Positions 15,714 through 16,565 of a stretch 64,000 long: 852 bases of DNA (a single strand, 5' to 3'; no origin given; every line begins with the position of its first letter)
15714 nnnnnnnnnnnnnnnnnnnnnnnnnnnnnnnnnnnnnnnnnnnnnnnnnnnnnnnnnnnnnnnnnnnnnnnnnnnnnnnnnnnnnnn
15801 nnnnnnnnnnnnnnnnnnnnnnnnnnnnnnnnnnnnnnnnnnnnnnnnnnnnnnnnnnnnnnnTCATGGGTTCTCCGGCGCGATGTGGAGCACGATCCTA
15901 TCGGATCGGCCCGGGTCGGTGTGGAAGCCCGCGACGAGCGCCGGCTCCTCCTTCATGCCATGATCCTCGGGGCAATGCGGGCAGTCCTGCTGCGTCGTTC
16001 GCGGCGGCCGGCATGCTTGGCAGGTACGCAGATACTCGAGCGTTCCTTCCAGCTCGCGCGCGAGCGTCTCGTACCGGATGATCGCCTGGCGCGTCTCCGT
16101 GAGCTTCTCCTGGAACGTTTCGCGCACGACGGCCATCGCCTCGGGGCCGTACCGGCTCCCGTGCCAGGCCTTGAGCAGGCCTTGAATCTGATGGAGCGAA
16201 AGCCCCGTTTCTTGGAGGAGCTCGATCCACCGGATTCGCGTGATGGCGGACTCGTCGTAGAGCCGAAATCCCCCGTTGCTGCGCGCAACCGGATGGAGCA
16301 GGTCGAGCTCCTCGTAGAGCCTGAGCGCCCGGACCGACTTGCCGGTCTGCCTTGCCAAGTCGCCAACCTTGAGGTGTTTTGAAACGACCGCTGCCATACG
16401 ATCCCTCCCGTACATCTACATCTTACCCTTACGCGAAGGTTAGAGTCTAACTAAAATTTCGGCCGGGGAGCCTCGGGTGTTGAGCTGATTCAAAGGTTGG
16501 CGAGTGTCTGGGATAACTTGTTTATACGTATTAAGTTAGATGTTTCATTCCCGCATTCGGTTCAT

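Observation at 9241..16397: Extended SUF supercluster including SufA, SufU, a Rieske protein, SufT and a pterin dehydratase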

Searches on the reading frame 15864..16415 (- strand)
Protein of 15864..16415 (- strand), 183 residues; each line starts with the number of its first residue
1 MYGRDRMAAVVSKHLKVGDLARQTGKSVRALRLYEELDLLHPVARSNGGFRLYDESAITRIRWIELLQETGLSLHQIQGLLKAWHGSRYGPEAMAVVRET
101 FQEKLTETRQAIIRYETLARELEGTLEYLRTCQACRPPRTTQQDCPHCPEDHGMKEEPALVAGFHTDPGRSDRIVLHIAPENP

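Call 3: search_protein_families(library=pfam, proteins=[window:15864-16415:-], max_evalue=0.01)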
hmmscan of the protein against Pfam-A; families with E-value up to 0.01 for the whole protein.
window:15864-16415:- (183 aa): 3 families
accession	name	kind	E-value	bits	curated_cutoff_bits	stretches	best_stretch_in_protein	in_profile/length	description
PF13411.12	MerR_1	-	1.1e-13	51.5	21.6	1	16-83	2-68/69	MerR HTH family regulatory protein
PF00376.29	MerR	-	1.3e-09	38.2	28.2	1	16-53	1-38/38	MerR family regulatory protein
PF09278.17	MerR-DNA-bind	-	2.6e-06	28.4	25.4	1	59-124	2-64/65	MerR, DNA binding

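Call 14: search_protein_families(library=ncbifam, proteins=[window:15864-16415:-], max_evalue=0.0001)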
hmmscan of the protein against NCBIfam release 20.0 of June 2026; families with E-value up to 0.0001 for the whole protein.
window:15864-16415:- (183 aa): 13 families
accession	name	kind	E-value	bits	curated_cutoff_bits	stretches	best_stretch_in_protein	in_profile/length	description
TIGR02044.1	CueR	equivalog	1.2e-16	61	147.4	1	16-127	2-110/127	Cu(I)-responsive transcriptional regulator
NF007069.0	PRK09514.1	equivalog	3.3e-14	53.1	143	1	16-123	3-108/141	Zn(2+)-responsive transcriptional regulator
TIGR02047.1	CadR-PbrR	equivalog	6.6e-13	48.8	151.45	1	15-124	1-107/127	Cd(II)/Pb(II)-responsive transcriptional regulator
TIGR02043.1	ZntR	equivalog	2.2e-12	47.3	167.95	1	15-83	2-70/131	Zn(2+)-responsive transcriptional regulator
TIGR02051.1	MerR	equivalog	1.7e-11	44.5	150.85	1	16-126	1-106/124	mercury resistance transcriptional regulator MerR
TIGR02054.1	MerD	equivalog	1.6e-10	41.5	103.65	1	16-113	5-100/120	mercuric resistance transcriptional repressor MerD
TIGR01950.1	SoxR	equivalog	6.6e-10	38.9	116.9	1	15-113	2-100/142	redox-sensitive transcriptional activator SoxR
NF010315.0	PRK13752.1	subfamily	6e-09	36.1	261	1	13-122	6-113/144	mercury resistance transcriptional regulator MerR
NF033783.1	coreg_MerD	equivalog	9.6e-08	32.5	170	1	16-97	5-85/121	mercury resistance co-regulator MerD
NF007590.0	PRK10227.1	equivalog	3.1e-07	30.5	244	1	16-122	2-105/135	Cu(I)-responsive transcriptional regulator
NF041849.1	trans_regNmlR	equivalog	4.6e-07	29.9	175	1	18-116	4-106/117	stress response transcriptional regulator NmlR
NF047375.1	HeatShock_HspR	equivalog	1.5e-06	28.1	105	1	24-82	13-71/92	heat shock protein transcriptional repressor HspR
NF047377.1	heat_HspR_dupli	exception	1.3e-05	24.8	300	1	30-82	142-194/214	heat shock protein transcriptional repressor HspR, fused homodimer type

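Call 33: find_homologous_proteins(query=window:15867-16397:-, max_evalue=1e-8)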
Query window:15867-16397:- (177 aa): 340 proteins with E <= 1e-8 among 450 candidates; the best 120 are listed.
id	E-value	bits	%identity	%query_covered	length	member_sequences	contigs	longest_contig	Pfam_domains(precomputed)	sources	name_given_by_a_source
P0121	2.4e-110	384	95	100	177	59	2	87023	PF00376.30,PF13411.13,PF09278.18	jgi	jgi:DNA-binding transcriptional MerR regulator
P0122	1.4e-104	365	90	100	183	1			PF00376.30,PF13411.13,PF09278.18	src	-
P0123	1.0e-103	363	90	100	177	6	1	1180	PF00376.30,PF13411.13,PF09278.18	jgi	-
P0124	1.4e-102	359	88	100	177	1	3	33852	PF00376.30,PF13411.13,PF09278.18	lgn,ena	-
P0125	2.2e-102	358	89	100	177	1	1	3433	PF00376.30,PF13411.13,PF09278.18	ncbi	-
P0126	4.0e-102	357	88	100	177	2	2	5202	PF00376.30,PF13411.13,PF09278.18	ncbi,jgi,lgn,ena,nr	ncbi:MAG TPA: MerR family transcriptional regulator [Methylomirabilota bacterium]|nr:MerR family tra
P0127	5.5e-102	357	88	100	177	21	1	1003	PF00376.30,PF13411.13,PF09278.18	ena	-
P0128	4.6e-101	354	87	100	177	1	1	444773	PF00376.30,PF13411.13,PF09278.18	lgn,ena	-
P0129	1.0e-100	353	87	100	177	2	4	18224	PF00376.30,PF13411.13,PF09278.18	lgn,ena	-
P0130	6.8e-100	350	86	100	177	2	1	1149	PF00376.30,PF13411.13,PF09278.18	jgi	-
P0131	3.5e-99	348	86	100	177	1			PF00376.30,PF13411.13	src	-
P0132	7.7e-99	347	87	99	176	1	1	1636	PF00376.30,PF13411.13,PF09278.18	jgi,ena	-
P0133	1.9e-98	345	88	97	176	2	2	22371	PF00376.30,PF13411.13,PF09278.18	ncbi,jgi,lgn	jgi:MerR family copper efflux transcriptional regulator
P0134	2.4e-98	345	84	100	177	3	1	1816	PF00376.30,PF13411.13,PF09278.18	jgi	jgi:DNA-binding transcriptional MerR regulator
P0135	2.8e-98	345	87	99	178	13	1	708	PF00376.30,PF13411.13,PF09278.18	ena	-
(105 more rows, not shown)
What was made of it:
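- The best NCBIfam hit is CueR, and several sources annotate homologs as 'copper efflux regulator' (calls 14, 33).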

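Call 35: search_solved_structures(query=window:15867-16397:-, max_evalue=0.001, show_alignments=2)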
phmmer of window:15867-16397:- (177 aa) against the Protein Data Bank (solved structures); distinct sequences matched with E-value up to 0.001: 15.
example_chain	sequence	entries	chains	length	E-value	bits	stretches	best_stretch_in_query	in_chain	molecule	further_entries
5crl_A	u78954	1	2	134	2.8e-08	37.1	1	8-116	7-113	Mercuric resistance operon regulatory protein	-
4ua1_A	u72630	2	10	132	3.3e-08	36.8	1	9-76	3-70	Regulatory protein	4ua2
5gpe_A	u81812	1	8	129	4.6e-08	36.4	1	9-133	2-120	Transcriptional regulator, MerR-family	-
6jgf_A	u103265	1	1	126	5.3e-08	36.2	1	9-78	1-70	CadR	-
6jyw_A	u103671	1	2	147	5.4e-08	36.2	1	9-80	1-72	CadR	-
6jgv_A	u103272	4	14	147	7.3e-08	35.7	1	9-78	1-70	CadR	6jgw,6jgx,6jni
1jbg_A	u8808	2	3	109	1.1e-07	35.1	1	11-79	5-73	transcription activator of multidrug-efflux transporter genes mta | transcription activator MtaN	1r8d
6ldi_G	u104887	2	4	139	3.8e-07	33.4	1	9-115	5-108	HTH-type transcriptional regulator CueR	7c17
1q05_A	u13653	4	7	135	5.9e-07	32.8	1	10-115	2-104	Transcriptional regulator cueR | HTH-type transcriptional regulator CueR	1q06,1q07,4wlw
6xh7_G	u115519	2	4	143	6.5e-07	32.6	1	10-116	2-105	HTH-type transcriptional regulator CueR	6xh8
4wls_A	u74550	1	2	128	1.3e-06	31.6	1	10-110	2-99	HTH-type transcriptional regulator CueR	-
2vz4_A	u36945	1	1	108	6.6e-06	29.3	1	10-75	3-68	HTH-TYPE TRANSCRIPTIONAL ACTIVATOR TIPA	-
3hh0_A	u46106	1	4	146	1.9e-05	27.9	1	17-75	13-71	Transcriptional regulator, MerR family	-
3qao_A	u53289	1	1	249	2.4e-05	27.5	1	9-75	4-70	MerR-like transcriptional regulator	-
7cla_A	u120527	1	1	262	0.00029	24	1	11-75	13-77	HTH-type transcriptional regulator SkgA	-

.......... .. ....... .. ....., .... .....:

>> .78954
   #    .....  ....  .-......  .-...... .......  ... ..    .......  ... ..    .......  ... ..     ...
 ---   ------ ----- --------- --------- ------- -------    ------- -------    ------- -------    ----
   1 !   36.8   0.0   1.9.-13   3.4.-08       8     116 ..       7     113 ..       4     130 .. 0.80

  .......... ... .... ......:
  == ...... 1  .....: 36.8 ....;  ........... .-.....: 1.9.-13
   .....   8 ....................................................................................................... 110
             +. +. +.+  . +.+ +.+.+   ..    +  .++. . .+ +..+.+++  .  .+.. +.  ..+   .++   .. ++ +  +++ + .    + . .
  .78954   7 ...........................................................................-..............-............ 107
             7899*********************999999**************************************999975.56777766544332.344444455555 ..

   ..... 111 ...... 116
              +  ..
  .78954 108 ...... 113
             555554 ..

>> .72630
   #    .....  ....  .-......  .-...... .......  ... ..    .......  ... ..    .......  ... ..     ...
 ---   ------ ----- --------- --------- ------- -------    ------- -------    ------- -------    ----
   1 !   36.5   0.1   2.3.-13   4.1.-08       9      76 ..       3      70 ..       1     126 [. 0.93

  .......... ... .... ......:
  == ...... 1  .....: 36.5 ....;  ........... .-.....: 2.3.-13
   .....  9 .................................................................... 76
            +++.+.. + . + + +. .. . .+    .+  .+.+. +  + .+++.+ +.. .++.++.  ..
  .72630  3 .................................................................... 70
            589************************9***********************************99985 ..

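Call 44: search_protein_representatives(protein=window:15867-16397:-)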
Query: 177 residues. Proteins with E-value up to 0.001 (for the whole library): 12034; up to 1e-10: 544; up to 1e-30: 31. The best 150 are listed.
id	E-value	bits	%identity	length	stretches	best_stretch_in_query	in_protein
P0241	1.1e-62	227.3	66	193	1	6-160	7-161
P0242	4.3e-45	170.0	84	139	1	64-155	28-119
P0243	5.8e-41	156.6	55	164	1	9-159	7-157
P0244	6.1e-40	153.2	66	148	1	6-118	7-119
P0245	1.2e-39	152.3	49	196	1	3-160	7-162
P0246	1.8e-37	145.2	48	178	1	8-160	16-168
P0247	3.7e-37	144.2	47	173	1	6-162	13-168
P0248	6.7e-36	140.1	52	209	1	9-160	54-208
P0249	1.3e-35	139.1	48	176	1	8-160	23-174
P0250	3.4e-35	137.8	48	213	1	8-161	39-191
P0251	4.2e-35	137.5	47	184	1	9-164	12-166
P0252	2.2e-34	135.2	69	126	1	32-122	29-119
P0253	4.2e-34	134.2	51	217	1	7-160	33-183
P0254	7.3e-34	133.4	47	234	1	10-160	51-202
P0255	1.4e-33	132.5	48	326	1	10-161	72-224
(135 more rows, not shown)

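Call 49: find_related_loci(query=A4, collection=metagenome_contigs, flank=10000)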
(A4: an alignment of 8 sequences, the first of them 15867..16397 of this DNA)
Query A4 (177 aa) in metagenome_contigs; peptide patterns used: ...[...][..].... (x = any residue, [..] = any of these).
600 stretches matched a pattern (row limit reached: there are more); 585 encode a relative of the query (tblastn E <= 1e-3); the best 80 are kept; 80 distinct loci.
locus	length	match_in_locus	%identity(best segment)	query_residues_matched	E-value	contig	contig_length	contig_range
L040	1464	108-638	97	1-177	1e-126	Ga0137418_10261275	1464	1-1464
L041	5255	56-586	98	1-177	1e-117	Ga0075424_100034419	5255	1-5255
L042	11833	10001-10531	94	1-177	8e-114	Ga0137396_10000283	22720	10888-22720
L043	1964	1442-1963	95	1-174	1e-119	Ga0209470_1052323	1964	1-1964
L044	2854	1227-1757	88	1-177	4e-111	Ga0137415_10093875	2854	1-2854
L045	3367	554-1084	88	1-177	7e-110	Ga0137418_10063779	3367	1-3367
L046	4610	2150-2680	88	1-177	6e-107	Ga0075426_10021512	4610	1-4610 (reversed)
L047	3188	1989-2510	88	1-176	2e-107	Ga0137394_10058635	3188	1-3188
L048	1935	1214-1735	86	1-176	3e-107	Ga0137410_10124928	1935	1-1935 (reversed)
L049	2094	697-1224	84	1-176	6e-106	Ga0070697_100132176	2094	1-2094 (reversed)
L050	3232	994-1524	86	1-177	5e-102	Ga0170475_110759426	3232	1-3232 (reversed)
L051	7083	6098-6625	85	1-176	8e-100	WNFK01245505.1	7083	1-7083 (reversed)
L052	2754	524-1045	84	1-176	6e-99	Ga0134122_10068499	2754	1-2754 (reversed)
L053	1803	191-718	84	1-177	4e-101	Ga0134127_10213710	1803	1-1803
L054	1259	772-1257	86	1-162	8e-103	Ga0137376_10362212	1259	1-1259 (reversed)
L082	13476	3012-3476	68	5-159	9e-69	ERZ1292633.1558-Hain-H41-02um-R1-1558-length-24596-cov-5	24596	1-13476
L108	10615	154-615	55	9-163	6e-52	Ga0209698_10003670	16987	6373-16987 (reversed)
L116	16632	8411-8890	50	9-167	6e-51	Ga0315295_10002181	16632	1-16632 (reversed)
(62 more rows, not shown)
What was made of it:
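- Tried and rejected: A closer 8-sequence alignment, A4, worked (call 49).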

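Call 53: list_cluster_members(proteins=[L108:1942-3348:+, L108:3348-4697:+, L108:4697-6013:+, L108:115-714:+, L116:9830-11242:+])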
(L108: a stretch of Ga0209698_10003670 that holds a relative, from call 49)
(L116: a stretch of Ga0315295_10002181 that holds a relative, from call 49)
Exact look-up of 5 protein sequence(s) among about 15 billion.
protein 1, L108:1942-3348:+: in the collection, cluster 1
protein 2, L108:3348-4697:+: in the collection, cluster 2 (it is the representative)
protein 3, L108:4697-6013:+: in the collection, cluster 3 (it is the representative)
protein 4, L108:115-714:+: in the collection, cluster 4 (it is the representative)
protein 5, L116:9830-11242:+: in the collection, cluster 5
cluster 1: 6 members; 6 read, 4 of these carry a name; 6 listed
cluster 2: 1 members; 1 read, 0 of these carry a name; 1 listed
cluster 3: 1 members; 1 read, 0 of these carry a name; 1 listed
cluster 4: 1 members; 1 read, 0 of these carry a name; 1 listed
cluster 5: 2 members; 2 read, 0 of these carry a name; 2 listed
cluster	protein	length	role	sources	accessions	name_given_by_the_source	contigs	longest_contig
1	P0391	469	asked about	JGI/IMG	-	-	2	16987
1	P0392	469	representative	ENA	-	-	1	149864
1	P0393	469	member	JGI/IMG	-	Fe-S cluster assembly protein SufB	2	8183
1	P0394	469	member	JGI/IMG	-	Fe-S cluster assembly protein SufB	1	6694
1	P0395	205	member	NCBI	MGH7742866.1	MAG: Fe-S cluster assembly protein SufB, partial [Candidatus Eiseniibacteriota bacterium]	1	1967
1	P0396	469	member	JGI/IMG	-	Fe-S cluster assembly protein SufB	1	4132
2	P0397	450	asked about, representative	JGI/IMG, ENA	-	-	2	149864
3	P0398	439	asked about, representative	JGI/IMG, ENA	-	-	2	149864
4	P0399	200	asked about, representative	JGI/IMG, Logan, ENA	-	-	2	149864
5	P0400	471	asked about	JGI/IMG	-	-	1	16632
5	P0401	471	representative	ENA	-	-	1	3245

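Call 54: find_homologous_proteins(query=A3, max_evalue=1e-10)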
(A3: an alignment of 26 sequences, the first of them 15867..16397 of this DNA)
Query A3 (26 sequences) (177 aa, profile of the alignment): 2252 proteins with E <= 1e-10 among 8000 candidates; the best 120 are listed.
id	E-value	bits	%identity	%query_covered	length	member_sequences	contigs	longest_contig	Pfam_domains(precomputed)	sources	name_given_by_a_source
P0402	3.0e-64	234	47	85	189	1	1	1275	PF00376.30,PF13411.13,PF09278.18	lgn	-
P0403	6.8e-64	232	48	90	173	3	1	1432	PF00376.30,PF13411.13,PF09278.18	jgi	jgi:DNA-binding transcriptional MerR regulator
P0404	1.1e-63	232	46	90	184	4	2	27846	PF00376.30,PF13411.13,PF09278.18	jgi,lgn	jgi:DNA-binding transcriptional MerR regulator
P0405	1.9e-63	231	48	85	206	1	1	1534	PF00376.30,PF13411.13,PF09278.18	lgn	-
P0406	2.0e-63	231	47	85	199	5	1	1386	PF00376.30,PF13411.13,PF09278.18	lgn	-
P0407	3.2e-63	230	47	88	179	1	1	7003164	PF00376.30,PF13411.13,PF09278.18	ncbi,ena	-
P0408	4.9e-63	230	48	90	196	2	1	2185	PF00376.30,PF13411.13,PF09278.18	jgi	jgi:DNA-binding transcriptional MerR regulator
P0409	8.1e-63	229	49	85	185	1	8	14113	PF00376.30,PF13411.13,PF09278.18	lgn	-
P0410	9.1e-63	229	54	85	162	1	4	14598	PF00376.30,PF13411.13,PF09278.18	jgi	jgi:MerR family transcriptional regulator, copper efflux regulator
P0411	1.3e-62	228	48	85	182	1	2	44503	PF00376.30,PF13411.13,PF09278.18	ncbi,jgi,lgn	jgi:DNA-binding transcriptional MerR regulator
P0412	1.6e-62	228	50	85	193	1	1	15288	PF00376.30,PF13411.13,PF09278.18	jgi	jgi:DNA-binding transcriptional MerR regulator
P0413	1.7e-62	228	48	85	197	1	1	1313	PF00376.30,PF13411.13,PF09278.18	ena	-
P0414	1.8e-62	228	52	93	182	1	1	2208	PF00376.30,PF13411.13,PF09278.18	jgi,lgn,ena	-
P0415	1.9e-62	228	49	86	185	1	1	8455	PF00376.30,PF13411.13,PF09278.18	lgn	-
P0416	2.1e-62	228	47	85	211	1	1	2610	PF00376.30,PF13411.13,PF09278.18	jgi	jgi:DNA-binding transcriptional MerR regulator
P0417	2.1e-62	228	47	86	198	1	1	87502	PF00376.30,PF13411.13,PF09278.18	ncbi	ncbi:MAG: MerR family transcriptional regulator [Polyangiaceae bacterium]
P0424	5.2e-62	226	47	85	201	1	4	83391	PF00376.30,PF13411.13,PF09278.18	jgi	jgi:MerR family copper efflux transcriptional regulator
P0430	1.0e-61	225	52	85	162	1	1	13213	PF00376.30,PF13411.13,PF09278.18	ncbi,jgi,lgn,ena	jgi:DNA-binding transcriptional MerR regulator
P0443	4.1e-61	223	49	86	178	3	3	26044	PF00376.30,PF13411.13,PF09278.18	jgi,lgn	-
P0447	6.2e-61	223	45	85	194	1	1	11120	PF00376.30,PF13411.13,PF09278.18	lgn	-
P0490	3.9e-60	220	48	86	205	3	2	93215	PF00376.30,PF13411.13,PF09278.18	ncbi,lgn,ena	-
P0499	4.7e-60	220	47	88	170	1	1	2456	PF00376.30,PF13411.13,PF28507.1,PF09278.18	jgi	jgi:DNA-binding transcriptional MerR regulator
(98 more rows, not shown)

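Call 55: find_encoding_contigs(protein=P0407, flank=10000, max_places=1)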
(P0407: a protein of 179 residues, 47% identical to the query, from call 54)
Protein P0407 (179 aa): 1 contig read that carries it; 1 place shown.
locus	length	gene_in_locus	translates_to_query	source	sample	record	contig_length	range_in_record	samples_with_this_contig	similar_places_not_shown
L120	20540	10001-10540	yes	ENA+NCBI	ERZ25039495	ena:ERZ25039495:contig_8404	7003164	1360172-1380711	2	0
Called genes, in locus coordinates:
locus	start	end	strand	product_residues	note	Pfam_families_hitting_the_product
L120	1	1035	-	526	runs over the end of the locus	PF01425:Amidase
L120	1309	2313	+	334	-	PF00135:COesterase, PF20434:BD-FAE, PF07859:Abhydrolase_3, PF00326:Peptidase_S9 (faint)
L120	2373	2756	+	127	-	PF04379:DUF525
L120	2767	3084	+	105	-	PF01491:Frataxin_Cyay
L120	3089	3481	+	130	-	PF01152:Bac_globin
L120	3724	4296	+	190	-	-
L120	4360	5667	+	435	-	PF00465:Fe-ADH, PF13685:Fe-ADH_2, PF25137:ADH_Fe_C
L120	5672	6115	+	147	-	PF13279:4HBT_2, PF03061:4HBT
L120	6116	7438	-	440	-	-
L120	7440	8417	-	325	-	-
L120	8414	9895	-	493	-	PF00069:Pkinase, PF07714:PK_Tyr_Ser-Thr, PF01636:APH (faint), PF06293:Kdo (weak), PF17667:Pkinase_fungal (faint)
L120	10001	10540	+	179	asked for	PF00376:MerR, PF13411:MerR_1, PF09278:MerR-DNA-bind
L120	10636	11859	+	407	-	PF00266:Aminotran_5, PF01041:DegT_DnrJ_EryC1, PF01212:Beta_elim_lyase (weak)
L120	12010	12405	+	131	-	PF01592:NifU_N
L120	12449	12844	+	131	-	PF01521:Fe-S_biosyn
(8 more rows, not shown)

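Call 56: find_encoding_contigs(protein=P0417, flank=10000, max_places=1)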
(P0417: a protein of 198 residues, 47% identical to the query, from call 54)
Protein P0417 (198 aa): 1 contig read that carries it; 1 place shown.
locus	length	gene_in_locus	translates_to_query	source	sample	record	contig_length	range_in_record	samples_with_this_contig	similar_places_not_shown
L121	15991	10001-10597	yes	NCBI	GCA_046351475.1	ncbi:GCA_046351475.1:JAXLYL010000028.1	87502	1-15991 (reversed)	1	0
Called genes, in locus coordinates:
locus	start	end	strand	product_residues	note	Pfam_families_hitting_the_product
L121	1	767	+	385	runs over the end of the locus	PF02771:Acyl-CoA_dh_N, PF02770:Acyl-CoA_dh_M, PF00441:Acyl-CoA_dh_1, PF08028:Acyl-CoA_dh_2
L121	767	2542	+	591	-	-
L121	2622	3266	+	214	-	PF04542:Sigma70_r2, PF08281:Sigma70_r4_2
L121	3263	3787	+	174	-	-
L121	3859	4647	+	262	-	PF13462:Thioredoxin_4, PF13098:Thioredoxin_2 (faint), PF01323:DSBA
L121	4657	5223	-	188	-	-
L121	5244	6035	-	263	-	PF13489:Methyltransf_23, PF01728:FtsJ (weak), PF01135:PCMT (faint), PF07021:MetW (weak), PF13847:Methyltransf_31, PF08241:Methyltransf_11, PF08242:Methyltransf_12, PF13649:Methyltransf_25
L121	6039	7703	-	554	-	PF01425:Amidase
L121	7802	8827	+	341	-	PF00135:COesterase, PF20434:BD-FAE, PF07859:Abhydrolase_3, PF00326:Peptidase_S9 (weak)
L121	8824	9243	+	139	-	PF04379:DUF525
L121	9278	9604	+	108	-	PF01491:Frataxin_Cyay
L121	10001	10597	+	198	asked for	PF00376:MerR, PF13411:MerR_1, PF09278:MerR-DNA-bind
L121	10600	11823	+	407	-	PF00266:Aminotran_5, PF01212:Beta_elim_lyase (weak), PF00155:Aminotran_1_2 (weak), PF01041:DegT_DnrJ_EryC1 (weak)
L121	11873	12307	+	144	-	PF01592:NifU_N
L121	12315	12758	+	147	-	PF01521:Fe-S_biosyn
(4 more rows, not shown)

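Call 57: find_encoding_contigs(protein=P0424, flank=10000, max_places=1)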
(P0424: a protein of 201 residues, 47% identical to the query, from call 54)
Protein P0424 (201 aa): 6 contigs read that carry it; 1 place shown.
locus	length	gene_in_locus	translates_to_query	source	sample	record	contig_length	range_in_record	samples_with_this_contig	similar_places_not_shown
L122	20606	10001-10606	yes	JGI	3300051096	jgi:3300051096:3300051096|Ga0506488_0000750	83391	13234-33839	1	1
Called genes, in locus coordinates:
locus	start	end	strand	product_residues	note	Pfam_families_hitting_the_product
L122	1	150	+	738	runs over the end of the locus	PF00932:LTD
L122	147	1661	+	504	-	PF01400:Astacin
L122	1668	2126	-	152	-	-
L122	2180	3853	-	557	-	PF01425:Amidase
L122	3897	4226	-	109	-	PF07813:LTXXQ (weak)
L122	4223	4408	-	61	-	-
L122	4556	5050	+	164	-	PF04379:DUF525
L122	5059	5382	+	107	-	PF01491:Frataxin_Cyay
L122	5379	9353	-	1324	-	PF13174:TPR_6 (faint), PF13176:TPR_7 (faint), PF23914:TPR_CcmH_CycH (faint), PF00515:TPR_1 (faint), PF07719:TPR_2 (faint), PF14559:TPR_19 (weak)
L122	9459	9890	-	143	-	-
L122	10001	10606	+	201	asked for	PF00376:MerR, PF13411:MerR_1, PF09278:MerR-DNA-bind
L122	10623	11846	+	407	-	PF00266:Aminotran_5, PF00155:Aminotran_1_2, PF01041:DegT_DnrJ_EryC1 (weak)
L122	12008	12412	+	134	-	PF01592:NifU_N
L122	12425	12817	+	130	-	PF01521:Fe-S_biosyn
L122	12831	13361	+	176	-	PF00226:DnaJ (weak), PF07743:HSCB_C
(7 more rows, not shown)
